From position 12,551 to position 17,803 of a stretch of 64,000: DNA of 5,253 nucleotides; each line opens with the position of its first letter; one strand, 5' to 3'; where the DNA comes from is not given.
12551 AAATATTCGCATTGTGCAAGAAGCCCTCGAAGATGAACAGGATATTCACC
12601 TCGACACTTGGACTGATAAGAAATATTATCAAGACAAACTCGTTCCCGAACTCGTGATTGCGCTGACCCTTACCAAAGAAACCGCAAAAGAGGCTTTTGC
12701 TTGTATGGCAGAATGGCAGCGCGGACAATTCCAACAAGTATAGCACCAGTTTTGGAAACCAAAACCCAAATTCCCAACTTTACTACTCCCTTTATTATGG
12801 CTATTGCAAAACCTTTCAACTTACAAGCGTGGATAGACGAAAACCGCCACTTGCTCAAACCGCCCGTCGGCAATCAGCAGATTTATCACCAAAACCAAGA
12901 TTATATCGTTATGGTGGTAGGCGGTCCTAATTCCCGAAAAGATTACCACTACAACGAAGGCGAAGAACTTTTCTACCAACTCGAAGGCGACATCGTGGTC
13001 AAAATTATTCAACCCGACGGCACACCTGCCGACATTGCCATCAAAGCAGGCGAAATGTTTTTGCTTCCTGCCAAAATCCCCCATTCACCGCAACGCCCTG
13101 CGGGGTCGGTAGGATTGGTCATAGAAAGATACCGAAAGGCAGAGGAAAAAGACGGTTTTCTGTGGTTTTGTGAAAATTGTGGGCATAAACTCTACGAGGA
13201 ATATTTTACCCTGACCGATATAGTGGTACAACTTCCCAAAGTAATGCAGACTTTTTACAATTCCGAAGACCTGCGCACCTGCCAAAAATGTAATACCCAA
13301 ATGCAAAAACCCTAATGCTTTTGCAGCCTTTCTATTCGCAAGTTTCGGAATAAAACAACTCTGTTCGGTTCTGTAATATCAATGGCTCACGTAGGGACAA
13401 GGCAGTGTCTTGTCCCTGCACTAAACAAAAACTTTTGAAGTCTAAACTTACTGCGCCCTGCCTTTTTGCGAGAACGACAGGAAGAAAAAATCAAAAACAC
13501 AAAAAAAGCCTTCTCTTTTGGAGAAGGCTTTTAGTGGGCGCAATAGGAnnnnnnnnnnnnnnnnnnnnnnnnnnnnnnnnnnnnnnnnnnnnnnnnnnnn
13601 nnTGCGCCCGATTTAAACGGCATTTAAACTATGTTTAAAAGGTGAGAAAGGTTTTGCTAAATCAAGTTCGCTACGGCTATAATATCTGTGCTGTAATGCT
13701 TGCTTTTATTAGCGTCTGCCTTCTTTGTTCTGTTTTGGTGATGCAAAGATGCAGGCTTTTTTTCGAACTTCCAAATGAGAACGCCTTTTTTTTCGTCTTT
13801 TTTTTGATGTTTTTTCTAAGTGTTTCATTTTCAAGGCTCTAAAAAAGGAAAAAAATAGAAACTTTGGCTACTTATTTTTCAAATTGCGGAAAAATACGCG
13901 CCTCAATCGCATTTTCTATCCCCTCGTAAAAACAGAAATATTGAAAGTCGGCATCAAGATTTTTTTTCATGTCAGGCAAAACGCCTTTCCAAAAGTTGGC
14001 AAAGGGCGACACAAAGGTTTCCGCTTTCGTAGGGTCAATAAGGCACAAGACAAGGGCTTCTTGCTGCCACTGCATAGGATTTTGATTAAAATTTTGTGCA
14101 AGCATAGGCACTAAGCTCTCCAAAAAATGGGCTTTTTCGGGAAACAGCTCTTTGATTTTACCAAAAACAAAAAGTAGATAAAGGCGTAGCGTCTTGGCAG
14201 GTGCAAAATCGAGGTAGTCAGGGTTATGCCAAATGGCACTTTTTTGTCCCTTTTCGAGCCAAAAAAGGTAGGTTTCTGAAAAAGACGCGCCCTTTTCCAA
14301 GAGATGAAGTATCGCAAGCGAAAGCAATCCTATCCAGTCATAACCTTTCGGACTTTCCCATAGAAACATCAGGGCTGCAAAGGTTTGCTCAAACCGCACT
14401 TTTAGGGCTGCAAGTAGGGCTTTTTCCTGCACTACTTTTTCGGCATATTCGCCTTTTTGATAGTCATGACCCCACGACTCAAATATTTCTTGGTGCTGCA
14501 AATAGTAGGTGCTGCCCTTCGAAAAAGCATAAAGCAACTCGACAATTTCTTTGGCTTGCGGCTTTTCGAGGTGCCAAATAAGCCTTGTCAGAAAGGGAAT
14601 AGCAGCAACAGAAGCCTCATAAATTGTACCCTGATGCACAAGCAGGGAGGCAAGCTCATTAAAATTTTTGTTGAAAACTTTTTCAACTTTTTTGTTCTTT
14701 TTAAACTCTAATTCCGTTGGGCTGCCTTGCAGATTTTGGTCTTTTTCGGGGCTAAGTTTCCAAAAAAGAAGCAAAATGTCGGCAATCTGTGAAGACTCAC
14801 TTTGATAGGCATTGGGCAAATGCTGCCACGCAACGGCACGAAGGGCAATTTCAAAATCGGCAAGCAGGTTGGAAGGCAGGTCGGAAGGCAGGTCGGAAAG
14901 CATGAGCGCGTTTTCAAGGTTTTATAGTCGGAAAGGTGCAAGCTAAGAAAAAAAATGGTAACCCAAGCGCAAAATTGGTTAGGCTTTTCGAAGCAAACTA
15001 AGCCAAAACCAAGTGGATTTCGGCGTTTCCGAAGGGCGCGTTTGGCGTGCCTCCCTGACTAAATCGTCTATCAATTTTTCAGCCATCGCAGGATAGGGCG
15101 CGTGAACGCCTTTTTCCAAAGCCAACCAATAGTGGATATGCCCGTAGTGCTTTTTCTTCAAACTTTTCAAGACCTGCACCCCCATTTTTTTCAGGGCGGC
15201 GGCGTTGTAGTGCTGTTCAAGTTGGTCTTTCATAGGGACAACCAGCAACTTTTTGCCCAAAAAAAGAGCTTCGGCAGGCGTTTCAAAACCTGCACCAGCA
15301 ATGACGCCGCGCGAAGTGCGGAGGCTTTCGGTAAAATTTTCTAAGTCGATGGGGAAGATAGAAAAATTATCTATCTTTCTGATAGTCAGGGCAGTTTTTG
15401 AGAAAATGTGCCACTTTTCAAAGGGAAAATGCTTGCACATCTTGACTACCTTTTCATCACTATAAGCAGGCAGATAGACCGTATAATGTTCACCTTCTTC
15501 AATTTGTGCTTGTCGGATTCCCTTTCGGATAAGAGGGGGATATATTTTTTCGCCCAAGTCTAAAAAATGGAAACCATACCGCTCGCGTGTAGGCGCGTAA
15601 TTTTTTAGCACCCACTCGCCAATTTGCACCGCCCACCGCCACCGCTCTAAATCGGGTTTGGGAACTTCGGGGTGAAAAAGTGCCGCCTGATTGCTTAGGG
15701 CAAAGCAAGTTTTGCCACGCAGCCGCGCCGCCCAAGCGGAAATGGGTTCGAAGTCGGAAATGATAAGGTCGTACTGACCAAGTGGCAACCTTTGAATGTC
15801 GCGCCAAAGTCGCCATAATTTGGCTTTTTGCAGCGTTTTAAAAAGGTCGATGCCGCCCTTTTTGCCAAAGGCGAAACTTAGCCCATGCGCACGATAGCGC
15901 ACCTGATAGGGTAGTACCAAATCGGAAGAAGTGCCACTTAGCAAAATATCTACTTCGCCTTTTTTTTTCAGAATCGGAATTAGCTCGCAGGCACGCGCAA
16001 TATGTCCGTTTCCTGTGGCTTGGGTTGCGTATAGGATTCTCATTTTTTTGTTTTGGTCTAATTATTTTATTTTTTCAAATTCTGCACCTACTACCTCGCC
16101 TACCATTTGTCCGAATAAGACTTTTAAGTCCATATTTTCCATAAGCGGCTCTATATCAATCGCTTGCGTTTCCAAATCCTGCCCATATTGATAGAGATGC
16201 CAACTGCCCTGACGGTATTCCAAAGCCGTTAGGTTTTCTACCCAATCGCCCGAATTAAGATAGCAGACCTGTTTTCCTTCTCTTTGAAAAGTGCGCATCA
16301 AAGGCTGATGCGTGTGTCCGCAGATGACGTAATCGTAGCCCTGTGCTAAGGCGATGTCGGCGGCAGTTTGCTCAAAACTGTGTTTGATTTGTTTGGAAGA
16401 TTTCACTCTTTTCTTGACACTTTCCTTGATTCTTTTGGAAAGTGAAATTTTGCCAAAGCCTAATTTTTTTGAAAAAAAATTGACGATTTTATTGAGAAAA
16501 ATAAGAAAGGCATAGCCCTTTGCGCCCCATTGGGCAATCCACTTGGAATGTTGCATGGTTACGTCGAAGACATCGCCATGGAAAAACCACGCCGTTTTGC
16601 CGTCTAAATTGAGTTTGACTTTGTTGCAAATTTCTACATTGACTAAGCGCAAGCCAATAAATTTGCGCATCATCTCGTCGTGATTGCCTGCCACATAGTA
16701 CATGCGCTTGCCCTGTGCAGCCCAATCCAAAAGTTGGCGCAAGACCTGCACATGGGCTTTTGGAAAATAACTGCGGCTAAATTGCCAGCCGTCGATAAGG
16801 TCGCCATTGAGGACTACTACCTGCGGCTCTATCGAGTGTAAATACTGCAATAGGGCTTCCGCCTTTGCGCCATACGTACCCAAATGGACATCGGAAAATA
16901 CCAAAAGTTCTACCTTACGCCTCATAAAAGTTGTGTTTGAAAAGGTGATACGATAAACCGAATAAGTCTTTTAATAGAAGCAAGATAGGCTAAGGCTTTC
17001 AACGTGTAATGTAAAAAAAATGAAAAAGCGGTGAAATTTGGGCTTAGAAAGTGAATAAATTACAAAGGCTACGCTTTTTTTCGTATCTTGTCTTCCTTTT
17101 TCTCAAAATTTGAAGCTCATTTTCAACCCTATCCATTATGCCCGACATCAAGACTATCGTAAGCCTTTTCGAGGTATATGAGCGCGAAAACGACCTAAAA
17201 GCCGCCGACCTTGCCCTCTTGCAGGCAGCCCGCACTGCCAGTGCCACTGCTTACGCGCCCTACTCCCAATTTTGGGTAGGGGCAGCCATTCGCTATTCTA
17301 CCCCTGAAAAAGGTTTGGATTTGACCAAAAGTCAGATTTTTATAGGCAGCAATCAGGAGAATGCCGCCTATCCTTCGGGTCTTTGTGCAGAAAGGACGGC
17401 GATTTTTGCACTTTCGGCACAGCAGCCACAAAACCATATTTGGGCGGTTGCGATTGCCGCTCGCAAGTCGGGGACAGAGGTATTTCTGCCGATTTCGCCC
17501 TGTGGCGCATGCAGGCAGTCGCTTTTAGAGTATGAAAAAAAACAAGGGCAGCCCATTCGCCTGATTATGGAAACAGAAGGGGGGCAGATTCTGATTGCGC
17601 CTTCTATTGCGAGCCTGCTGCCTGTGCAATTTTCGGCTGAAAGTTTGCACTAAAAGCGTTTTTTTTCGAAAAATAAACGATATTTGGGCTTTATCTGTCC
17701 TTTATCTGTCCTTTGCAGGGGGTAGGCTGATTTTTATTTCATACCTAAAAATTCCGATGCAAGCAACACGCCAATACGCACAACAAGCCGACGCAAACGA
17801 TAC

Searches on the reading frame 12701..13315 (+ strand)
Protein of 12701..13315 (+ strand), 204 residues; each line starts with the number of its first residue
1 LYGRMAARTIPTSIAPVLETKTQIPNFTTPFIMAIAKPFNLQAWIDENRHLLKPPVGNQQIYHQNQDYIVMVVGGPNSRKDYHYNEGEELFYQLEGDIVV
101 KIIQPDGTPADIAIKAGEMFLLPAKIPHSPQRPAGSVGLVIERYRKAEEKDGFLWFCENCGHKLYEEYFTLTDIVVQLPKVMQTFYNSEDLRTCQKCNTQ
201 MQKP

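Call 29: search_protein_families(library=pfam, proteins=[window:12701-13315:+], max_evalue=0.001)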
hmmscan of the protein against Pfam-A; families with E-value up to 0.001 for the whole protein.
window:12701-13315:+ (204 aa): 2 families
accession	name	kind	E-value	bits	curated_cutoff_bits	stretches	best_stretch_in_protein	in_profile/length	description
PF06052.18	3-HAO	-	1.1e-58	197.6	25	1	35-186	3-151/151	3-hydroxyanthranilic acid dioxygenase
PF07883.17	Cupin_2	-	9.5e-06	25.7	27.2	1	76-130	7-56/70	Cupin domain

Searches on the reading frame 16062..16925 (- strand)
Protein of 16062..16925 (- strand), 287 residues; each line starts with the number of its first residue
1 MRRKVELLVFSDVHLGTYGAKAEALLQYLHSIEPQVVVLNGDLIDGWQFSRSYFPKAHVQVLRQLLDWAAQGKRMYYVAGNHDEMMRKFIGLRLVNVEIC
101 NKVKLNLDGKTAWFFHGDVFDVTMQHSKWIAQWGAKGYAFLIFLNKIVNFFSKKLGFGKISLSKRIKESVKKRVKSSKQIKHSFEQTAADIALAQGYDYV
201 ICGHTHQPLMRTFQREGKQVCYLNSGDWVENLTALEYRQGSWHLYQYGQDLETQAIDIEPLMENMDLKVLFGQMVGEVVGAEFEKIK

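Call 29: search_protein_families(library=pfam, proteins=[window:16062-16925:-], max_evalue=0.001)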
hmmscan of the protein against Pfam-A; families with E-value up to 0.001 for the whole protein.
window:16062-16925:- (287 aa): 2 families
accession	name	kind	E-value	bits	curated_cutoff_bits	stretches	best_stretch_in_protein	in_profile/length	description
PF00149.33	Metallophos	-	8.5e-15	56.1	21.5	1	7-208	3-191/191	Calcineurin-like phosphoesterase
PF12850.12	Metallophos_2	-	1.5e-13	51.5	27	2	7-128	3-98/154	Calcineurin-like phosphoesterase superfamily domain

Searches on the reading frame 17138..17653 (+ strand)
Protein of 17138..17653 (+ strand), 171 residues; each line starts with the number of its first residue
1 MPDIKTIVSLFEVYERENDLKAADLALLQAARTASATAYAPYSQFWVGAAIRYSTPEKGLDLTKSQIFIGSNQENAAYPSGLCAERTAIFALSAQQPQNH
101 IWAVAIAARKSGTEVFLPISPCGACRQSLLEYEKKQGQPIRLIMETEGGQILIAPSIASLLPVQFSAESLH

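Call 30: search_protein_families(library=pfam, proteins=[window:17138-17653:+], max_evalue=0.001)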
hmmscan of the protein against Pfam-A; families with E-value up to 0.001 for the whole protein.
window:17138-17653:+ (171 aa): 2 families
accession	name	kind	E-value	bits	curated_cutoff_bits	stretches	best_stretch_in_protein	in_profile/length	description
PF00383.29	dCMP_cyt_deam_1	-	1.7e-12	47.6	25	1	24-133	4-94/102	Cytidine and deoxycytidylate deaminase zinc-binding region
PF08211.18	dCMP_cyt_deam_2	-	2.8e-05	24.8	25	1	22-100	39-109/130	Cytidine and deoxycytidylate deaminase zinc-binding region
